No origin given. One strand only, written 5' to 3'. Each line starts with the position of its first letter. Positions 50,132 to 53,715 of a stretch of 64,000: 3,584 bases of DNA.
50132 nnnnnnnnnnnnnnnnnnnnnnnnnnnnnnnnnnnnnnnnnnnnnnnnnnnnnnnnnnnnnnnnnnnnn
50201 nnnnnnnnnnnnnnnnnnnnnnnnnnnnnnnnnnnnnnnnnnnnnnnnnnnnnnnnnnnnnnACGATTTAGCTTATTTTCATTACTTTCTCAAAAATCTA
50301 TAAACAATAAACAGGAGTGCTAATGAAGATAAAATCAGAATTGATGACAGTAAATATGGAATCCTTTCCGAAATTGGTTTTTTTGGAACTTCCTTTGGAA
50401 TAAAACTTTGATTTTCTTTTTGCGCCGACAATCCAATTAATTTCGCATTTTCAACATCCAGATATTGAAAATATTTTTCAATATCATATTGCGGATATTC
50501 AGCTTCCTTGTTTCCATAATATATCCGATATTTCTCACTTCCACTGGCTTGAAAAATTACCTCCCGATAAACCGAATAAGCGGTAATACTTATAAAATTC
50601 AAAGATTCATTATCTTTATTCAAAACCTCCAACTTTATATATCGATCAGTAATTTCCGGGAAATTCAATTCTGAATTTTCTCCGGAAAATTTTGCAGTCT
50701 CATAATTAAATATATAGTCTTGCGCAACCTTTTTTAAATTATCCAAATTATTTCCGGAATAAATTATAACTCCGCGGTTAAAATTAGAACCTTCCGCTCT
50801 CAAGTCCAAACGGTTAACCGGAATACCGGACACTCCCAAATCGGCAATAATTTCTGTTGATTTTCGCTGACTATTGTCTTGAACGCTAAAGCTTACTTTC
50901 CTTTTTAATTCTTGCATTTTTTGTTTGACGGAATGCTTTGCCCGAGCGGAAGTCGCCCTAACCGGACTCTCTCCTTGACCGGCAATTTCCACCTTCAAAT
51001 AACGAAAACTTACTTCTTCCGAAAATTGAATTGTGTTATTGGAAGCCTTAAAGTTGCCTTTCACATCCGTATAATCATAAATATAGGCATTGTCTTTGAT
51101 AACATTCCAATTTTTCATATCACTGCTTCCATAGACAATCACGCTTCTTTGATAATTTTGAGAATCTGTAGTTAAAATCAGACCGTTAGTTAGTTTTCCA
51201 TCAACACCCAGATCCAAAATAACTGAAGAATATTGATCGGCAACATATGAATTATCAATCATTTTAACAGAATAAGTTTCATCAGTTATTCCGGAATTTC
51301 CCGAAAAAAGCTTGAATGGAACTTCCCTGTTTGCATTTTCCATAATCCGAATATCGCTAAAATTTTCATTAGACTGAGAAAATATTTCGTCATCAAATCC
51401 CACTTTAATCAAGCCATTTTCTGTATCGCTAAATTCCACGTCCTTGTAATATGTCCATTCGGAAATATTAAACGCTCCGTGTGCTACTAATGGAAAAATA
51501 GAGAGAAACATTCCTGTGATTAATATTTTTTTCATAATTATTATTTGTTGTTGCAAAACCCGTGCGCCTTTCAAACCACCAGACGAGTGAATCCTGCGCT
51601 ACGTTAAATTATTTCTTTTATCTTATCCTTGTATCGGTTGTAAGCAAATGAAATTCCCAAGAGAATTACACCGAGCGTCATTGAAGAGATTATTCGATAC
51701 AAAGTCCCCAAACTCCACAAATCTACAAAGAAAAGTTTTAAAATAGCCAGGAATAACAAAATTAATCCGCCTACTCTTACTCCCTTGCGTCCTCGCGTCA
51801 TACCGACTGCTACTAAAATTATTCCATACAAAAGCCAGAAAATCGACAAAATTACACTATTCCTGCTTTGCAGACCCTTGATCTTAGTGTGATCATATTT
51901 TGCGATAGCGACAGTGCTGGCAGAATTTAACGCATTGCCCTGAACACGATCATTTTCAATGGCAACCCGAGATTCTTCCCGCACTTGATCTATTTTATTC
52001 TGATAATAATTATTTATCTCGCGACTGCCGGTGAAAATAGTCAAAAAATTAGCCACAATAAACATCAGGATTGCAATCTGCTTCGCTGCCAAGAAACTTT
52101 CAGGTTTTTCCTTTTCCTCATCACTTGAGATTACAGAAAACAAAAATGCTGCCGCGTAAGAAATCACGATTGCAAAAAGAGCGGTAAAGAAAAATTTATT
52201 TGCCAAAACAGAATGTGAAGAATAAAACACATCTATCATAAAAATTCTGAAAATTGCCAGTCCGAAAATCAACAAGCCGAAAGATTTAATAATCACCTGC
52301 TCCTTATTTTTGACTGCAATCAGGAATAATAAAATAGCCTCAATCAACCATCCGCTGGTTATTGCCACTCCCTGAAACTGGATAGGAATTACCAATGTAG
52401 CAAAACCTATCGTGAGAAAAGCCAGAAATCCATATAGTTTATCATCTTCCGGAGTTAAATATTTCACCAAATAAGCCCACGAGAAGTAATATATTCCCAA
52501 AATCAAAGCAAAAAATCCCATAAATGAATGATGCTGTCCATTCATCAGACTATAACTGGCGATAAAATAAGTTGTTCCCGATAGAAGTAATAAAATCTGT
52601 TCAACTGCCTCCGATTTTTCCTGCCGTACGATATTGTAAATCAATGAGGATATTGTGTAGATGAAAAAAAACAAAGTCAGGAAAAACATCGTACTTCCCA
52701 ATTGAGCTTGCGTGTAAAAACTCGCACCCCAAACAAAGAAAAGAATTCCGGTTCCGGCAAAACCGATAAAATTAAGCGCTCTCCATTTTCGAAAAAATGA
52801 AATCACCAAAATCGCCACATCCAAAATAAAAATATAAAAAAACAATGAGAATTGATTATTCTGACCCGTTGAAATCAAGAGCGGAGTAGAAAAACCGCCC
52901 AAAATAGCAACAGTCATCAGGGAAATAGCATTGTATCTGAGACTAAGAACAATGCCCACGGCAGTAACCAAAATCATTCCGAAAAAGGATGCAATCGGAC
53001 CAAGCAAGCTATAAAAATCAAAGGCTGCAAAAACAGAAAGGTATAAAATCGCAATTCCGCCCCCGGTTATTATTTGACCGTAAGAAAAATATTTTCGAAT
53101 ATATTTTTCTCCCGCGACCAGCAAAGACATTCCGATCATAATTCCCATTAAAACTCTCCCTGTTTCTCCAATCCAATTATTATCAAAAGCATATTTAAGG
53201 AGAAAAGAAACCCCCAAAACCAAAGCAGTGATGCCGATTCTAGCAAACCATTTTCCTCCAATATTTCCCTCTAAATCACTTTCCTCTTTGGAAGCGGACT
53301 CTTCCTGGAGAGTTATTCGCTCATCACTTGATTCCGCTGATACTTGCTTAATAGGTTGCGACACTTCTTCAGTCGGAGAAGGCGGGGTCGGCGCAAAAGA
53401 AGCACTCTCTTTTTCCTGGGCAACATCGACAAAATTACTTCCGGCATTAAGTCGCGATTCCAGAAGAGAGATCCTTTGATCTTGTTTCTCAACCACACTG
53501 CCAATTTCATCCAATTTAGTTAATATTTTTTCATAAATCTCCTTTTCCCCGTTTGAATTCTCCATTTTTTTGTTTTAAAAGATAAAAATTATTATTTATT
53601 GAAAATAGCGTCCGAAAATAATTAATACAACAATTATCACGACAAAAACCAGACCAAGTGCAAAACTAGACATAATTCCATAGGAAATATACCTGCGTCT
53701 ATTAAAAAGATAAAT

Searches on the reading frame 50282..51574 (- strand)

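Call 10: search_protein_families(library=pfam, proteins=[window:50282-51574:-], max_evalue=0.01)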
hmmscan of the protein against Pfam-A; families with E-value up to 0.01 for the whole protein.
window:50282-51574:- (430 aa): 2 families
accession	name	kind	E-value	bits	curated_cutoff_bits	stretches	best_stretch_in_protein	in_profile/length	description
PF13163.11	DUF3999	-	8.8e-16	58.5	30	1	117-375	115-369/424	Protein of unknown function (DUF3999)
PF00754.31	F5_F8_type_C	-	1.2e-07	32.4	28.2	1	114-201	34-116/127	F5/8 type C domain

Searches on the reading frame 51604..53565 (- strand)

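Call 10: search_protein_families(library=pfam, proteins=[window:51604-53565:-], max_evalue=0.01)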
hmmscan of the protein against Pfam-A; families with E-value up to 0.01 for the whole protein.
window:51604-53565:- (653 aa): 1 family
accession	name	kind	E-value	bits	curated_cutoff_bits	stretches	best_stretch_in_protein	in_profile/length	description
PF10101.14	DUF2339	-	1.7e-90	305.1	33.6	2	103-478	1-391/659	Predicted membrane protein (DUF2339)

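Call 15: search_protein_families(library=ncbifam, proteins=[window:51604-53565:-], max_evalue=1)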
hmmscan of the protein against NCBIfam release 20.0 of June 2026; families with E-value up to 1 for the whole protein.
window:51604-53565:- (653 aa): 3 families
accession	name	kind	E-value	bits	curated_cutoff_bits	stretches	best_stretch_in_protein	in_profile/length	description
NF007240.0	PRK09677.1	equivalog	0.016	14.7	243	1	128-172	135-179/192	putative lipopolysaccharide biosynthesis O-acetyl transferase WbbJ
TIGR01620.2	hyp_HI0043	subfamily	0.11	12.1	160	0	56-153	22-114/329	TIGR01620 family protein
NF008480.0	PRK11380.1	equivalog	0.56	9.5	386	1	461-537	43-122/353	hypothetical protein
